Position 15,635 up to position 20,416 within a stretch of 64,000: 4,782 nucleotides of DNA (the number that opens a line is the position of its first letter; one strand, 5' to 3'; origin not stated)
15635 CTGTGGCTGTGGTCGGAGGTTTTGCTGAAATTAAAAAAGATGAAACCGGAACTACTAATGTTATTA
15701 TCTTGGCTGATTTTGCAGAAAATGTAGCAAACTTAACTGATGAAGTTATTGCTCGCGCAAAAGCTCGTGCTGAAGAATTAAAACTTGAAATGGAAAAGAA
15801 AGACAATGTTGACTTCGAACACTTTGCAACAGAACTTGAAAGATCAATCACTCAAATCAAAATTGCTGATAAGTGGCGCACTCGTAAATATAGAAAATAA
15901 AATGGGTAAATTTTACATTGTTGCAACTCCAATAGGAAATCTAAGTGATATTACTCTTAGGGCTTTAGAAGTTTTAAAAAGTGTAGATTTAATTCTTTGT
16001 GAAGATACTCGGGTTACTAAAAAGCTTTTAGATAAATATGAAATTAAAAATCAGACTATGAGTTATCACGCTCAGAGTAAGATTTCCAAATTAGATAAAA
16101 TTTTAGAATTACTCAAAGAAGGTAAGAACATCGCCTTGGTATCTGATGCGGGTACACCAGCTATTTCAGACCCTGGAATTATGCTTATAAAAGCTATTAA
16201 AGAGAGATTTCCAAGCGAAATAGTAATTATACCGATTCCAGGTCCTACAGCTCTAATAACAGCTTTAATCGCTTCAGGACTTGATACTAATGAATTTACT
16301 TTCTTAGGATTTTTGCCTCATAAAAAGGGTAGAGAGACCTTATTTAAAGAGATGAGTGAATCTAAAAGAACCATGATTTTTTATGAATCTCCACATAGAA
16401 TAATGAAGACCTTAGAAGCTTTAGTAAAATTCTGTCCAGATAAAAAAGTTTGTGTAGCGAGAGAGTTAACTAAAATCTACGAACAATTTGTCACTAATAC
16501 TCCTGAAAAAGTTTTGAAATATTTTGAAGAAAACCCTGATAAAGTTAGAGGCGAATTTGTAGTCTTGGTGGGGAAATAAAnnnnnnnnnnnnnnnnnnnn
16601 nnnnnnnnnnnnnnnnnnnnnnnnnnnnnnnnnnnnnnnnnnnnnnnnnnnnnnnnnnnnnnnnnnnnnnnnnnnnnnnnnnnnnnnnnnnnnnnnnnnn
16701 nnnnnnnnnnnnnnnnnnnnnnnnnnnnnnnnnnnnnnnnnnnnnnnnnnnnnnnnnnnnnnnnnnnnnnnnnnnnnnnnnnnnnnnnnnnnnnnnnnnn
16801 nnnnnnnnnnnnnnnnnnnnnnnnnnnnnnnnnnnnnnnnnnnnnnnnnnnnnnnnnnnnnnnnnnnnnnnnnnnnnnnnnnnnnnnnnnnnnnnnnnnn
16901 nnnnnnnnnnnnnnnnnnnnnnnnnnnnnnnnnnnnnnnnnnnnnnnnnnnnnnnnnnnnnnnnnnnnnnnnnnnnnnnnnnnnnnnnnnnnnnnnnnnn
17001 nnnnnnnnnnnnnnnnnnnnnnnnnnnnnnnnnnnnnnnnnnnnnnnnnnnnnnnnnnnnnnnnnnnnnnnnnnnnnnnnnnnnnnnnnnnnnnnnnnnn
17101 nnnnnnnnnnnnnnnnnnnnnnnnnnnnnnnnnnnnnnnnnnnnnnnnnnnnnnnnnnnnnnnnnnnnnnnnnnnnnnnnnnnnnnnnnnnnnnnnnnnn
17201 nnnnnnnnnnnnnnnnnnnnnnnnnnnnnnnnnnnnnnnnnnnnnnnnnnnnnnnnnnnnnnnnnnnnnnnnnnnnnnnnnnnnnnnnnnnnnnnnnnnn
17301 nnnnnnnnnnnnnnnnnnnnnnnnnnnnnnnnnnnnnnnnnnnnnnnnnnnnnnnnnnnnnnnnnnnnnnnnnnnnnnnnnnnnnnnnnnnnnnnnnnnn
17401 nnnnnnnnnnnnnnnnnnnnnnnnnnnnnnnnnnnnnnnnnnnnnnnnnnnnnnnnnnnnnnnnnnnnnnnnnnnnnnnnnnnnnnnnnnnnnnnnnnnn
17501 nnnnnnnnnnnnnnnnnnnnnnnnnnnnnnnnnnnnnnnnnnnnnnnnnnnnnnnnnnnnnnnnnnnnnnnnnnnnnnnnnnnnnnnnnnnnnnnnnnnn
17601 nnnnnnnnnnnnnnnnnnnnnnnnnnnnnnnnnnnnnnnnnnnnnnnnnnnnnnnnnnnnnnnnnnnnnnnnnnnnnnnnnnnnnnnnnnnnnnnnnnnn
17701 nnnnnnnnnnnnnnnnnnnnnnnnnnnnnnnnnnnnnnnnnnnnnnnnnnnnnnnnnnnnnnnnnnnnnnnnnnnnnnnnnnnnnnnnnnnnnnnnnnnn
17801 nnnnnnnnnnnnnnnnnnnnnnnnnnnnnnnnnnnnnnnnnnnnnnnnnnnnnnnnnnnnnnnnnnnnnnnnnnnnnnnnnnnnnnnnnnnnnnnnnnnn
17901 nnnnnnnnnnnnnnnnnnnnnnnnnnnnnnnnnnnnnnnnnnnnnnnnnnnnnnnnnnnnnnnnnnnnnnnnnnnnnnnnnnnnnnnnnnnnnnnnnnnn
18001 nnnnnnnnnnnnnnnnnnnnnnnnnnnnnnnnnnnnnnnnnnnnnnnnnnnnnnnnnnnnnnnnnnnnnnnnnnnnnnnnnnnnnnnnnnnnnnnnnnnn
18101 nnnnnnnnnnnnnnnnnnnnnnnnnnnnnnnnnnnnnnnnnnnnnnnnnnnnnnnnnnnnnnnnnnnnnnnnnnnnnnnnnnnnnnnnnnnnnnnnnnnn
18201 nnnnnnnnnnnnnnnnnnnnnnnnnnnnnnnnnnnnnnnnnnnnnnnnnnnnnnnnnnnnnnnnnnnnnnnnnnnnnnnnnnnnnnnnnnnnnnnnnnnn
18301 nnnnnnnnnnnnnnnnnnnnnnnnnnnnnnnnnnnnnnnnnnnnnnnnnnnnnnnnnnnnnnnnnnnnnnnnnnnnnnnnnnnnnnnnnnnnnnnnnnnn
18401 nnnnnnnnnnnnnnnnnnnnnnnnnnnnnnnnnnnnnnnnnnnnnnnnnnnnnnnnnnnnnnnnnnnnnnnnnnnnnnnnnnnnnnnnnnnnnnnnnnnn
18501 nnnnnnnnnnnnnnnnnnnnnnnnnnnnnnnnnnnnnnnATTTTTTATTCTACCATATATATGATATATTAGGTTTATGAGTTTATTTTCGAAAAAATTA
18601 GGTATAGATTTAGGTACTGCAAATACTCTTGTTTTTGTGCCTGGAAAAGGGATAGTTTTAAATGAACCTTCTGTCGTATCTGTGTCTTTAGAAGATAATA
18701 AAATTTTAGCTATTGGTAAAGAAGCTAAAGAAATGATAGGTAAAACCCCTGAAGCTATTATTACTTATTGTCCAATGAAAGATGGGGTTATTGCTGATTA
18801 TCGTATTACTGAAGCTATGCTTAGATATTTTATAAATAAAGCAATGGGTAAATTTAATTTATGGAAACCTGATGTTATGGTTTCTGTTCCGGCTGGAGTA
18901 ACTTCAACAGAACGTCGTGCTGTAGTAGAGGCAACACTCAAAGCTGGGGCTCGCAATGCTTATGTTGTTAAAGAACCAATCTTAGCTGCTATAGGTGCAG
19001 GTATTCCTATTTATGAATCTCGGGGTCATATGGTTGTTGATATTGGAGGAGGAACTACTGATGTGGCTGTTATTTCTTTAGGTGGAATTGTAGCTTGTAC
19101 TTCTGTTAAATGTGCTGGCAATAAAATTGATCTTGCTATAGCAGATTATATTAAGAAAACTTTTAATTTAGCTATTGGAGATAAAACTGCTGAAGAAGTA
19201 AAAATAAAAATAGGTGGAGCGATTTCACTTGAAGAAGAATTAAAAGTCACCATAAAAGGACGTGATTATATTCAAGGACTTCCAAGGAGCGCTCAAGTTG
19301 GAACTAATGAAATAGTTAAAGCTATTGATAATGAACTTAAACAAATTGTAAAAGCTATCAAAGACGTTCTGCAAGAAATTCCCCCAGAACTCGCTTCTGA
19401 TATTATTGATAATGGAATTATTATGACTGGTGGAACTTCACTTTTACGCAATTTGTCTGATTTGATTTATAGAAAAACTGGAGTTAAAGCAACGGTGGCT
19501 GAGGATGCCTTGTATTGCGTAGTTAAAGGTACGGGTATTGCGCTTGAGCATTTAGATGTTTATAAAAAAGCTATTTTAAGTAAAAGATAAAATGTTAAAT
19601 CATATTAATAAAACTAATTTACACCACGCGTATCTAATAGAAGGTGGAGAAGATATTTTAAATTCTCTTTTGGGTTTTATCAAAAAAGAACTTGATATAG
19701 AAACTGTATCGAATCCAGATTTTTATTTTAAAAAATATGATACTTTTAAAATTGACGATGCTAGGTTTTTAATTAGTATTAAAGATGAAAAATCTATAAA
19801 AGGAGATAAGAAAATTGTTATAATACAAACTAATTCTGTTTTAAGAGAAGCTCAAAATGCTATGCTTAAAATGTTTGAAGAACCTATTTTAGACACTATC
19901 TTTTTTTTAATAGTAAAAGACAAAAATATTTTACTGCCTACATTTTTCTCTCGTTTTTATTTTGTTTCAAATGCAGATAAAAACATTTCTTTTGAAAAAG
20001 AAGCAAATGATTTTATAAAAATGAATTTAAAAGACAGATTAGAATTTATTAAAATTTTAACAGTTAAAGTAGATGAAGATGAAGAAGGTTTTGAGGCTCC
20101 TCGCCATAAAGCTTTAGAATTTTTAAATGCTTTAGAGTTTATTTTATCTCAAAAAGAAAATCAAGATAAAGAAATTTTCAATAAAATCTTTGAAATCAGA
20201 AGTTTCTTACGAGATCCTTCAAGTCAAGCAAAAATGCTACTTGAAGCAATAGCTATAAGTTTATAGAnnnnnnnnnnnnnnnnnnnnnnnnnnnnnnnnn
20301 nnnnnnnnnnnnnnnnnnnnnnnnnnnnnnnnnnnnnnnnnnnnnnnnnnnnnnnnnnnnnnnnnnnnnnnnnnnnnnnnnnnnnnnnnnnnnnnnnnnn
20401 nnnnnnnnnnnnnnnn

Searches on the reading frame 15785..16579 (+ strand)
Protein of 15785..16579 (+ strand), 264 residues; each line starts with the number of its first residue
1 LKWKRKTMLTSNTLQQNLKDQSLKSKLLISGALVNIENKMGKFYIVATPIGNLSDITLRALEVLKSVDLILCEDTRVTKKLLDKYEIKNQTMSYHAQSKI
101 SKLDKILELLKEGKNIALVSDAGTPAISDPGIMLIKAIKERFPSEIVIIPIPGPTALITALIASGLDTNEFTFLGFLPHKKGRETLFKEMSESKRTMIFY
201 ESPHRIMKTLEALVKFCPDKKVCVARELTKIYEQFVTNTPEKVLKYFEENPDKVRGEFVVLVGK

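Call 81: search_protein_families(library=pfam, proteins=[window:15785-16579:+], max_evalue=0.0001)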
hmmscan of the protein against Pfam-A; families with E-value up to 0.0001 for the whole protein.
window:15785-16579:+ (264 aa): 1 family
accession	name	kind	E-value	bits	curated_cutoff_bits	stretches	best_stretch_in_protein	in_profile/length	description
PF00590.25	TP_methylase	-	2.5e-29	103.2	27.8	1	42-239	1-207/212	Tetrapyrrole (Corrin/Porphyrin) Methylases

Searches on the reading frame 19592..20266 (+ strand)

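Call 5: search_protein_families(library=pfam, proteins=[window:19592-20266:+], max_evalue=0.1)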
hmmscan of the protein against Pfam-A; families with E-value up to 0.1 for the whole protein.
window:19592-20266:+ (224 aa): 2 families
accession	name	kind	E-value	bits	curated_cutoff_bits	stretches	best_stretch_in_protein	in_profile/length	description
PF13177.12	DNA_pol3_delta2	-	1.2e-16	61.6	27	1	36-124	63-154/161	DNA polymerase III, delta subunit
PF03344.20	Daxx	-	0.061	13.9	27.6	0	137-215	22-96/99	Daxx N-terminal Rassf1C-interacting domain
